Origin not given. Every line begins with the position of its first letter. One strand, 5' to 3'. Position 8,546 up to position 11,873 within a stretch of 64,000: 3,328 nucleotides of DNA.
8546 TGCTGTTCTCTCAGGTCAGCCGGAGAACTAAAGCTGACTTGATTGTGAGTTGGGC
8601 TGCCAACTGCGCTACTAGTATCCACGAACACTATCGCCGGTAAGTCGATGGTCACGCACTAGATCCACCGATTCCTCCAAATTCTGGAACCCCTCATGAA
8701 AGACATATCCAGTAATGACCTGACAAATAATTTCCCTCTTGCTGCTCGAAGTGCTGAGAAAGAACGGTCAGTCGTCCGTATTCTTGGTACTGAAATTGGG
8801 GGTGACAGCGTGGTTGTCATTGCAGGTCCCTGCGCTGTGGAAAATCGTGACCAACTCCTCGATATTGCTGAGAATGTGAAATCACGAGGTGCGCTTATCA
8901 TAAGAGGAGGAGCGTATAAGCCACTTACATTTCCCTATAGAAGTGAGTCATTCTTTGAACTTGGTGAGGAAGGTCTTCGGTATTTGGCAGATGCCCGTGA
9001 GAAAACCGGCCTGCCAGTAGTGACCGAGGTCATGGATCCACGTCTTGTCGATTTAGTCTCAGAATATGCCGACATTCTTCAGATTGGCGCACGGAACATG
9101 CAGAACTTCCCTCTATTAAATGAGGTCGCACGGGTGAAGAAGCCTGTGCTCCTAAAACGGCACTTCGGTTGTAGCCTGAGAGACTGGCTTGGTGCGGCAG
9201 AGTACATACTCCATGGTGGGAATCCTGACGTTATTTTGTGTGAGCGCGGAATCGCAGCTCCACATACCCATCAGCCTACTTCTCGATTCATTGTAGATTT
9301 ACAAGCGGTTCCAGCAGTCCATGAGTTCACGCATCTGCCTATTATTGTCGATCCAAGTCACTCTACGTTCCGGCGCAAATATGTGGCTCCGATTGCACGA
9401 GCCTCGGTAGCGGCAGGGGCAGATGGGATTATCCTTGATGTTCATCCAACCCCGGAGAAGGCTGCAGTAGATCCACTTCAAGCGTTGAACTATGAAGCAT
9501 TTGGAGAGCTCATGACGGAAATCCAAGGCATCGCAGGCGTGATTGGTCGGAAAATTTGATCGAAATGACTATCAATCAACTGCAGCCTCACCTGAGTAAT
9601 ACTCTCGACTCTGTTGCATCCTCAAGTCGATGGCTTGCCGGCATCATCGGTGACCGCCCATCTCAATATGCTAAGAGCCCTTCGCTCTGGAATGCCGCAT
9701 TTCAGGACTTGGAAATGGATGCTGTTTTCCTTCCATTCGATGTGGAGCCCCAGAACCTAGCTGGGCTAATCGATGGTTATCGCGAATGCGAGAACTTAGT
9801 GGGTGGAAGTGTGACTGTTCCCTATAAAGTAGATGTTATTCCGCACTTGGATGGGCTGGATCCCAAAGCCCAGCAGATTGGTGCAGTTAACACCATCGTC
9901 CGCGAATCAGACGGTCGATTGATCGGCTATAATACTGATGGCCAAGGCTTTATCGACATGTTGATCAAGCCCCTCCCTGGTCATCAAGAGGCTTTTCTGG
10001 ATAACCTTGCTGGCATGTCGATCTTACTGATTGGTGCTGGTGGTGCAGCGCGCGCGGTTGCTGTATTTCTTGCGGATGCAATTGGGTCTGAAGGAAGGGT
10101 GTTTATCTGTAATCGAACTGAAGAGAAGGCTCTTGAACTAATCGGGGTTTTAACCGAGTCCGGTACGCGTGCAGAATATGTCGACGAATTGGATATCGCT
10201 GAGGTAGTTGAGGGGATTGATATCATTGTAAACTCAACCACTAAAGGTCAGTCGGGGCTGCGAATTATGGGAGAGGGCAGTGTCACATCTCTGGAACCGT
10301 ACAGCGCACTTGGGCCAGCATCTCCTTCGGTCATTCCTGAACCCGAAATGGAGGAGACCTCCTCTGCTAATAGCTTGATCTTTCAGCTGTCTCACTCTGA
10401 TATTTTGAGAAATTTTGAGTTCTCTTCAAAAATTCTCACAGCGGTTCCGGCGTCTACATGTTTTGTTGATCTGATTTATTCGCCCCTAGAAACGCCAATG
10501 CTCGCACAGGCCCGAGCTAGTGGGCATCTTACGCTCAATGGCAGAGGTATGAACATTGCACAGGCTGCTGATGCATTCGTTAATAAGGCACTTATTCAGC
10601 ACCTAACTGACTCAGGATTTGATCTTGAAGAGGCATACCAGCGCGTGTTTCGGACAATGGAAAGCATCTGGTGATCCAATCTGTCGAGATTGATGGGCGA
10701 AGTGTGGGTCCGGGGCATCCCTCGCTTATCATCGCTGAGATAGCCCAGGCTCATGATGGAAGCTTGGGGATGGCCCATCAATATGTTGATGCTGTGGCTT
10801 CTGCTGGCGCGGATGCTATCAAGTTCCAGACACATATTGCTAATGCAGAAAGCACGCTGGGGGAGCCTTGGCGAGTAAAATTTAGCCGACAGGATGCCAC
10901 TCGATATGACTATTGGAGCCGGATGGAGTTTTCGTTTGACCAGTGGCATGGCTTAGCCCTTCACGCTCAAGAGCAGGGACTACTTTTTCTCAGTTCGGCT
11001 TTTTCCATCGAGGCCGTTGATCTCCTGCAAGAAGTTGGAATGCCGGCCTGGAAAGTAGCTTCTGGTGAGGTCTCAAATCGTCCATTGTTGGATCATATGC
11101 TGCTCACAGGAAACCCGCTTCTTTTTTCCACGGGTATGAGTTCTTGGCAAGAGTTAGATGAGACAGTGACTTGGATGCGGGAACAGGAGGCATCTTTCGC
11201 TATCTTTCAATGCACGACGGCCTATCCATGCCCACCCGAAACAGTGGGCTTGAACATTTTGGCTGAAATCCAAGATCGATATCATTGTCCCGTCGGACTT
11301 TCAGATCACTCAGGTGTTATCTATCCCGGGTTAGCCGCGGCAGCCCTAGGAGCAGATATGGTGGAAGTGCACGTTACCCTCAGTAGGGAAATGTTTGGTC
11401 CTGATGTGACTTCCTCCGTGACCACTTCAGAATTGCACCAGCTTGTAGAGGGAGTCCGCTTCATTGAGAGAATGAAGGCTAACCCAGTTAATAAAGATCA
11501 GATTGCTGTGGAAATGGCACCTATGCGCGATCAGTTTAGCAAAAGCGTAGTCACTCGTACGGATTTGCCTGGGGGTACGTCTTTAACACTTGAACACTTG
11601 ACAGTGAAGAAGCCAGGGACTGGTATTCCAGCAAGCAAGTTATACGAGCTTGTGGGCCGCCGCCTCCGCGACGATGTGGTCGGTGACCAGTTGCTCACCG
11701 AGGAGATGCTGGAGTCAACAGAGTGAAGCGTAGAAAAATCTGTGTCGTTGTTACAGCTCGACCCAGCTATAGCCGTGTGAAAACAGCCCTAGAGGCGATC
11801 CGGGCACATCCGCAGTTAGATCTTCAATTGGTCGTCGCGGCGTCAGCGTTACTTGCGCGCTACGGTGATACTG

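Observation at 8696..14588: DAHP-synthase-like and shikimate-dehydrogenase-like genes hard-wired into a neuB/neuC/neuA operon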

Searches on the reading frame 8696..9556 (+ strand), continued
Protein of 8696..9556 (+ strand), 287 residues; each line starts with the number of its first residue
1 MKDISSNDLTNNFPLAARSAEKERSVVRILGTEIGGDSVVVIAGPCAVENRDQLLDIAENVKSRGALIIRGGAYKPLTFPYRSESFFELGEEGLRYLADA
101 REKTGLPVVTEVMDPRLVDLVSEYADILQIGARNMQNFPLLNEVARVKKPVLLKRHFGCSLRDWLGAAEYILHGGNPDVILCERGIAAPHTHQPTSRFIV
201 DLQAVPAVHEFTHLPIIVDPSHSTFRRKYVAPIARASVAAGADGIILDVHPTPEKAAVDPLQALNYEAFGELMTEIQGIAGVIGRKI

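Call 78: fold_search(model_id=the predicted structure, library=pdb)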
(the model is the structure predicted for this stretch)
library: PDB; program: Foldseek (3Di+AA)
matches with E <= 10: 1909; with E <= 0.001: 768
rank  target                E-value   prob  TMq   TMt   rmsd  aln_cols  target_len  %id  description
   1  1vs1_B                1.3e-34  1.00  0.85  0.92   2.0       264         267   55  Crystal structure of 3-deoxy-D-arabino-heptulosonate-7-phosphate synthase (DAHP synthase) from Aeropyrum pernix in com (released 2006-05-16)
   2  1vs1_C                2.0e-34  1.00  0.87  0.93   2.0       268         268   54  Crystal structure of 3-deoxy-D-arabino-heptulosonate-7-phosphate synthase (DAHP synthase) from Aeropyrum pernix in com (released 2006-05-16)
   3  1vs1_D                2.3e-34  1.00  0.87  0.92   2.0       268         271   54  Crystal structure of 3-deoxy-D-arabino-heptulosonate-7-phosphate synthase (DAHP synthase) from Aeropyrum pernix in com (released 2006-05-16)
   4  1vs1_A                2.3e-34  1.00  0.87  0.92   2.0       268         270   54  Crystal structure of 3-deoxy-D-arabino-heptulosonate-7-phosphate synthase (DAHP synthase) from Aeropyrum pernix in com (released 2006-05-16)
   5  1rzm_A                3.0e-32  1.00  0.88  0.75   2.1       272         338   47  Crystal structure of 3-deoxy-D-arabino-heptulosonate-7-phosphate synthase (DAHPS) from Thermotoga maritima complexed w (released 2004-08-10)
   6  4grs_C                8.2e-32  1.00  0.86  0.75   2.0       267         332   48  Crystal structure of a chimeric DAH7PS (released 2013-02-06)
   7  4grs_D                1.0e-31  1.00  0.85  0.74   2.0       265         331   49  Crystal structure of a chimeric DAH7PS (released 2013-02-06)
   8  1vr6_A                3.0e-31  1.00  0.88  0.74   2.1       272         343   47  Crystal structure of Phospho-2-dehydro-3-deoxyheptonate aldolase (DAHP synthase) (TM0343) from Thermotoga Maritima at  (released 2005-03-08)
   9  4grs_A                4.1e-31  1.00  0.86  0.74   2.0       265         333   49  Crystal structure of a chimeric DAH7PS (released 2013-02-06)
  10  1zco_A                5.2e-31  1.00  0.83  0.90   2.0       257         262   50  Crystal structure of pyrococcus furiosus 3-deoxy-D-arabino-heptulosonate 7-phosphate synthase (released 2005-10-18)
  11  4c1k_A                1.1e-30  1.00  0.83  0.90   2.1       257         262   50  Crystal structure of pyrococcus furiosus 3-deoxy-D-arabino- heptulosonate 7-phosphate synthase (released 2013-11-20)
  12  4c1l_A                1.1e-30  1.00  0.84  0.92   2.1       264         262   49  Crystal structure of pyrococcus furiosus 3-deoxy-D-arabino- heptulosonate 7-phosphate synthase I181D interface mutant (released 2013-11-20)
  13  1vr6_B                1.4e-30  1.00  0.87  0.75   1.8       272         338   46  Crystal structure of Phospho-2-dehydro-3-deoxyheptonate aldolase (DAHP synthase) (TM0343) from Thermotoga Maritima at  (released 2005-03-08)
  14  1vr6_C                1.9e-30  1.00  0.87  0.74   1.8       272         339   46  Crystal structure of Phospho-2-dehydro-3-deoxyheptonate aldolase (DAHP synthase) (TM0343) from Thermotoga Maritima at  (released 2005-03-08)
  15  3pg8_B                2.4e-30  1.00  0.87  0.95   1.7       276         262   44  Truncated form of 3-deoxy-D-arabino-heptulosonate 7-phosphate synthase from Thermotoga maritima (released 2011-01-26)
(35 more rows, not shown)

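Call 81: search_solved_structures(query=L002:8961-10001:+, max_evalue=1e-8)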
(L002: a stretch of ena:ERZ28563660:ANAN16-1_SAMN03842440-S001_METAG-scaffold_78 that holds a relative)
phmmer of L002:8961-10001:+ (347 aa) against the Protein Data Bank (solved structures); distinct sequences matched with E-value up to 1e-8: 38.
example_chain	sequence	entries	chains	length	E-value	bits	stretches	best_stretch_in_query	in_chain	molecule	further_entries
7bvj_A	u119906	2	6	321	3.3e-20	75.8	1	7-220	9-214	Oxidoreductase, NAD-binding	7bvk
8w9s_A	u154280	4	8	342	3.8e-18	69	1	4-220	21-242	NADH-dependent dihydrogenase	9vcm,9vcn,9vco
9azo_A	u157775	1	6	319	3.3e-14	56.1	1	4-180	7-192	PmdC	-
3q2k_A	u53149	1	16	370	1.6e-13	53.9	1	6-250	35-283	oxidoreductase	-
4fb5_A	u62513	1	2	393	1.6e-13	53.8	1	7-147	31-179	Probable oxidoreductase protein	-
3e18_A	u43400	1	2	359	2.9e-13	53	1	5-245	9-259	oxidoreductase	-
6nor_A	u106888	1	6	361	2.9e-13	53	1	7-224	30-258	Putative NAD dependent dehydrogenase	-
4hkt_A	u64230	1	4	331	3.1e-13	52.9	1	7-190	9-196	Inositol 2-dehydrogenase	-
3cea_A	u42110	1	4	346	9.3e-13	51.3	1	5-194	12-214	Myo-inositol 2-dehydrogenase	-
3e82_A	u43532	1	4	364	3.6e-12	49.4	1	55-209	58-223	Putative oxidoreductase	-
9m37_A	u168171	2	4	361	4.8e-12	49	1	7-220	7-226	P581a DgpA2 and isoorientin complex structure | Gfo/Idh/MocA family protein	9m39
2glx_A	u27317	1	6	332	2e-11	46.9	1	61-216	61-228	1,5-anhydro-D-fructose reductase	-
5a02_A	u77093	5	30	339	2.7e-11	46.5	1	62-219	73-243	ALDOSE-ALDOSE OXIDOREDUCTASE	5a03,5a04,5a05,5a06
9m3d_B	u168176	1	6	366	4.1e-11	45.9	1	61-149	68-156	DgpA1 from W974-1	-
4koa_A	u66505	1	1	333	1.5e-10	44.1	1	59-216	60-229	1,5-anhydro-D-fructose reductase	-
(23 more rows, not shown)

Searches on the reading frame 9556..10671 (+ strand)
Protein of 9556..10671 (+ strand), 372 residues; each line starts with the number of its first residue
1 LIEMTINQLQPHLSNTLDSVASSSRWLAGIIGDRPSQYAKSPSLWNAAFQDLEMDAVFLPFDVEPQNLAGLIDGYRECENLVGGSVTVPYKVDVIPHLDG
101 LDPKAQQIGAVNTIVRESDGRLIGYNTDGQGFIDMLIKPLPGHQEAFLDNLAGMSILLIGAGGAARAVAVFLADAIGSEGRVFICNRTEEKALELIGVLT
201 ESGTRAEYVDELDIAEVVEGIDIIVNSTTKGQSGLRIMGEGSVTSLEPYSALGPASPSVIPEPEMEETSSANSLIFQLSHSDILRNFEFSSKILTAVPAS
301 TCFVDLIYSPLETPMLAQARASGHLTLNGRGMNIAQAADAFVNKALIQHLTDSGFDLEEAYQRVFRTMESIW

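Call 4: search_protein_families(library=pfam, proteins=[window:9556-10671:+])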
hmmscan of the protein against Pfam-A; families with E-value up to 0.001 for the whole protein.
window:9556-10671:+ (372 aa): 3 families
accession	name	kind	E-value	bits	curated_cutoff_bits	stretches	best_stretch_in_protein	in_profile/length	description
PF08501.16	Shikimate_dh_N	-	1.6e-21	76.8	27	1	35-114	5-83/83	Shikimate dehydrogenase substrate binding domain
PF01488.26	Shikimate_DH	-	3.4e-08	34.1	24.3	1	148-230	7-85/138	Shikimate / quinate 5-dehydrogenase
PF03435.24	Sacchrp_dh_NADP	-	0.00044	21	25.1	1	156-229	1-77/129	Saccharopine dehydrogenase NADP binding domain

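Call 5: search_protein_families(library=ncbifam, proteins=[window:9556-10671:+])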
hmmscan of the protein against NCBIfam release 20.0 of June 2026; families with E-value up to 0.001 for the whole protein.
window:9556-10671:+ (372 aa): 20 families
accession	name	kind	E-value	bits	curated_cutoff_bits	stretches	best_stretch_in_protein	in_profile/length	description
NF001319.0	PRK00258.3-3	equivalog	8.3e-52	175.9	252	2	23-232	4-196/279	shikimate dehydrogenase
TIGR00507.1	aroE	equivalog_domain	2.7e-51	174.3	200.2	2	28-233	3-191/270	shikimate dehydrogenase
NF001312.0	PRK00258.1-4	equivalog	2.4e-42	145.2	295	2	26-234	10-203/285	shikimate dehydrogenase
NF001322.0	PRK00258.3-6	equivalog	3.1e-41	141.5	285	2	26-232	6-190/272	shikimate dehydrogenase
NF001315.0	PRK00258.2-4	equivalog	4.5e-40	137.6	413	2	34-234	15-207/284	shikimate dehydrogenase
NF001314.0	PRK00258.2-2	equivalog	6.1e-40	137.1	248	2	24-232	6-204/290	shikimate dehydrogenase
NF001310.0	PRK00258.1-2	equivalog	4.2e-36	124.5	221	2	34-234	10-200/279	shikimate dehydrogenase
NF009200.0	PRK12548.1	subfamily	5.8e-36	124.3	432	2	25-187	9-158/289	shikimate dehydrogenase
NF009201.0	PRK12549.1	subfamily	3.4e-34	118.3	235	2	23-232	5-206/286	shikimate dehydrogenase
NF001311.0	PRK00258.1-3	equivalog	5.2e-34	117.7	235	1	28-341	8-252/279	shikimate dehydrogenase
NF001313.0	PRK00258.2-1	equivalog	7.1e-34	117.6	431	2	27-173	11-146/290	shikimate dehydrogenase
NF001316.0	PRK00258.2-5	equivalog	1.2e-29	103.5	247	1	30-231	6-180/263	shikimate dehydrogenase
TIGR01809.1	Shik-DH-AROM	equivalog_domain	6.9e-28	97.6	196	1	28-225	8-195/282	shikimate dehydrogenase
NF006802.0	PRK09310.1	equivalog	1.3e-24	86.9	598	1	10-226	201-396/477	bifunctional 3-dehydroquinate dehydratase/shikimate dehydrogenase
NF009202.0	PRK12550.1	equivalog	1.6e-22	80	306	1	34-193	18-162/272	shikimate 5-dehydrogenase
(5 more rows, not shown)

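Call 25: search_solved_structures(query=window:9556-10671:+, show_alignments=2, max_evalue=0.00001)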
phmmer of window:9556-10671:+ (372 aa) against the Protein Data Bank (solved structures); distinct sequences matched with E-value up to 0.00001: 40.
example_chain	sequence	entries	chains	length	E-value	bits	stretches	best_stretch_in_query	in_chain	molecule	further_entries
1nvt_A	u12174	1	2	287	1.2e-38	136.2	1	19-231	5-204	Shikimate 5'-dehydrogenase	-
2egg_A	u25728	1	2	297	1.5e-34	122.8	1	28-232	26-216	Shikimate 5-dehydrogenase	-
2hk9_A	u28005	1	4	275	7.1e-28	100.9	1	25-231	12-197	Shikimate dehydrogenase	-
2hk7_A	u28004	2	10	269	7.8e-28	100.7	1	25-231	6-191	Shikimate dehydrogenase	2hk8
2gpt_A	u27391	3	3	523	4.4e-27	98.2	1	28-231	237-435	3-dehydroquinate dehydratase/ shikimate 5-dehydrogenase | Bifunctional 3-dehydroquinate dehydratase/shikimate dehydrogenase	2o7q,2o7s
6bmb_A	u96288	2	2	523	4.2e-26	95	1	28-231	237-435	Bifunctional 3-dehydroquinate dehydratase/shikimate dehydrogenase, chloroplastic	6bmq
3tnl_A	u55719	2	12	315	1.1e-25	93.7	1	24-190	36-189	Shikimate dehydrogenase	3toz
7cok_A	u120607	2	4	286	5.1e-24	88.2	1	43-231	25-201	5-ketofructose reductase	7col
3don_A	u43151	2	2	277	9.9e-23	83.9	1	30-191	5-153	Shikimate dehydrogenase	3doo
4k28_A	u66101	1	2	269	1.6e-22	83.2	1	25-186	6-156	Shikimate dehydrogenase family protein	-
1wxd_A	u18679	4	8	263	2.6e-21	79.3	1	34-207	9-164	shikimate 5-dehydrogenase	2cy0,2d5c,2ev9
1npd_A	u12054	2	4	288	2.8e-21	79.2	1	34-235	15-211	HYPOTHETICAL SHIKIMATE 5-DEHYDROGENASE-LIKE PROTEIN YDIB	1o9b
1vi2_A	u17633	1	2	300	2.8e-21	79.1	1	28-235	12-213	Shikimate 5-dehydrogenase 2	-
3fbt_A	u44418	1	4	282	4.8e-21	78.4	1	27-231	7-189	chorismate mutase and shikimate 5-dehydrogenase fusion protein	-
1nyt_A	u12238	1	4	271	5.9e-21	78.1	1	37-234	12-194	Shikimate 5-dehydrogenase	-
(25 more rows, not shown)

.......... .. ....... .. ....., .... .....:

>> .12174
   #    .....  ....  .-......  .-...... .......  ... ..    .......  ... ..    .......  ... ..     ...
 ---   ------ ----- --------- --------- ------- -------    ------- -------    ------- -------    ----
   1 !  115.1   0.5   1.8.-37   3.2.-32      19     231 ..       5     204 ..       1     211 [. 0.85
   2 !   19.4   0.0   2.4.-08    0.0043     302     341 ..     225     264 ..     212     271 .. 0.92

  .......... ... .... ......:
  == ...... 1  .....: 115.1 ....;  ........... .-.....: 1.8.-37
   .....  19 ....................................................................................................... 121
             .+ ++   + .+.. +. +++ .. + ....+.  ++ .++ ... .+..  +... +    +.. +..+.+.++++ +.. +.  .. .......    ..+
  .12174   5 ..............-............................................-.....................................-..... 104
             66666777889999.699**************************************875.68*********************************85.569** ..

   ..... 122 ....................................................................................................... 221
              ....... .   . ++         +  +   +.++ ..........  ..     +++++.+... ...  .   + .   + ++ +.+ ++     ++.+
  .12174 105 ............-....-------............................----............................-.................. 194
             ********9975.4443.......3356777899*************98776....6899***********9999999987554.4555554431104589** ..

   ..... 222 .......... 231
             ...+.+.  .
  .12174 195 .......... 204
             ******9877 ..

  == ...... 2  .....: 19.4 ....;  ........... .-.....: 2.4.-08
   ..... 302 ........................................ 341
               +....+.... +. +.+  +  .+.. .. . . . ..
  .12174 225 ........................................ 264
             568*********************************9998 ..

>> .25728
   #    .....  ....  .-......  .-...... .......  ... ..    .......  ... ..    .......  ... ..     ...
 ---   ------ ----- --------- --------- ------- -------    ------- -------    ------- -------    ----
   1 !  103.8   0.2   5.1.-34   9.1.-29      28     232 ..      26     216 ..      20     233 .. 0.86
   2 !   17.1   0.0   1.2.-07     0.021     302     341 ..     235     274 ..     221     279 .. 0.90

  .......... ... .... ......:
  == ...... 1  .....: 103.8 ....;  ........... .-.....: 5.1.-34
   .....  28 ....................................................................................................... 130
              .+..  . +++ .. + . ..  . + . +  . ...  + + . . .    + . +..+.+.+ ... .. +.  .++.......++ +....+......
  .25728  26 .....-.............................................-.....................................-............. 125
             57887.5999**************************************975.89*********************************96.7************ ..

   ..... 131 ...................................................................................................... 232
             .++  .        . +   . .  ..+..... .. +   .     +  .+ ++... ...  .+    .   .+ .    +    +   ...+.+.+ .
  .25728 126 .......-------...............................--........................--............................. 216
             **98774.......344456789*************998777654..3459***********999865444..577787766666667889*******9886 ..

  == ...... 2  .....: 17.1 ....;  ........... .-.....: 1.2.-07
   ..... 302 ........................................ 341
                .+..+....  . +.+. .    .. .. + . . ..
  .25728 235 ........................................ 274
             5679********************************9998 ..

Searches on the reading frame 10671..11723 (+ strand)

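Call 4: search_protein_families(library=pfam, proteins=[window:10671-11723:+])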
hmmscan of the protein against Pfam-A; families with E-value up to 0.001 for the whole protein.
window:10671-11723:+ (351 aa): 2 families
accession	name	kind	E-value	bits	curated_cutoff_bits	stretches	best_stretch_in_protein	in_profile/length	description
PF03102.20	NeuB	-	7.9e-64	215.8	22.1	1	39-270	2-237/241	NeuB family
PF08666.17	SAF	-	6e-08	33.6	21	1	292-348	3-63/63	SAF domain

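Call 5: search_protein_families(library=ncbifam, proteins=[window:10671-11723:+])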
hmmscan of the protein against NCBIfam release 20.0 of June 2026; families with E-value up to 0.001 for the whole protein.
window:10671-11723:+ (351 aa): 2 families
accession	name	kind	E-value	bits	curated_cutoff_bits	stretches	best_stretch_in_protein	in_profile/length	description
TIGR03569.1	NeuB_NnaB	equivalog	1.4e-88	297.1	399.65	1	19-341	2-328/329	N-acetylneuraminate synthase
TIGR03586.1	PseI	equivalog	2.3e-61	207.8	340.25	1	18-337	2-322/327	pseudaminic acid synthase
